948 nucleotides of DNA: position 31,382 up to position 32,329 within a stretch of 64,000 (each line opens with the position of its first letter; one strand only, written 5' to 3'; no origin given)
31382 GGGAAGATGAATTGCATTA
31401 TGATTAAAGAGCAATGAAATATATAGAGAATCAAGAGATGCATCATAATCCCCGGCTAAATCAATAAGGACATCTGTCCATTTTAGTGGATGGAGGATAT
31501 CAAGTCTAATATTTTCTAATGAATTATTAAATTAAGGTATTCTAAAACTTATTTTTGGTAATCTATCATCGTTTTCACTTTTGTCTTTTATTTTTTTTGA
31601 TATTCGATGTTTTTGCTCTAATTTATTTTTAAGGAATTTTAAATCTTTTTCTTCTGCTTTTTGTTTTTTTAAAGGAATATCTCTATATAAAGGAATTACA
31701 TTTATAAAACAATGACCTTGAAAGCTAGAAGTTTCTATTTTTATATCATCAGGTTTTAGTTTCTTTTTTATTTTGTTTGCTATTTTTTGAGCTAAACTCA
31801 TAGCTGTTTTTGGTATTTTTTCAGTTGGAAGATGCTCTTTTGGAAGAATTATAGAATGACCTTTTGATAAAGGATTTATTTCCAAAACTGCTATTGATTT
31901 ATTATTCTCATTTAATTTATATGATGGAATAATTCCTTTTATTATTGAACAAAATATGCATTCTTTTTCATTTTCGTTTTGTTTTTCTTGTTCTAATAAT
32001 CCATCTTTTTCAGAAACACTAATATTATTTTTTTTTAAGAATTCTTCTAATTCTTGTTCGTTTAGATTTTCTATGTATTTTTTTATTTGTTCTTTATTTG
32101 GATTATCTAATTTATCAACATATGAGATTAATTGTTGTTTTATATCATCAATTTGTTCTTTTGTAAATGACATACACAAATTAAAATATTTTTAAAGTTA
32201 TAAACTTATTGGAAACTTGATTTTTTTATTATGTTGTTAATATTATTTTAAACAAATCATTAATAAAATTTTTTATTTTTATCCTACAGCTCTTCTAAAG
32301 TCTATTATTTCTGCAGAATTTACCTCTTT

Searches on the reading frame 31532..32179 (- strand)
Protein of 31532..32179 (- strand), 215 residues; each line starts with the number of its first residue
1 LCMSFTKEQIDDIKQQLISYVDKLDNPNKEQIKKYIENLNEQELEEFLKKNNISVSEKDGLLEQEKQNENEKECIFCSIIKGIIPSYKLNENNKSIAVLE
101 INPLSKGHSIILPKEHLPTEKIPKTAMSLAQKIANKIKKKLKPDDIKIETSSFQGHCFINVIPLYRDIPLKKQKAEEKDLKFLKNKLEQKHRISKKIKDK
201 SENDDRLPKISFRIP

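Call 6: search_protein_families(library=pfam, max_evalue=0.01, proteins=[window:31532-32179:-])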
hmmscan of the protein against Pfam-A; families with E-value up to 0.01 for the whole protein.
window:31532-32179:- (215 aa): 2 families
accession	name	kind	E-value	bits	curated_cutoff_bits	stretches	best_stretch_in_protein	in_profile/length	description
PF01230.28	HIT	-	2.3e-06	28.6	21.5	1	84-148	4-73/98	HIT domain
PF11969.13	DcpS_C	-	0.00019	22.3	24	1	73-165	1-92/114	Scavenger mRNA decapping enzyme C-term binding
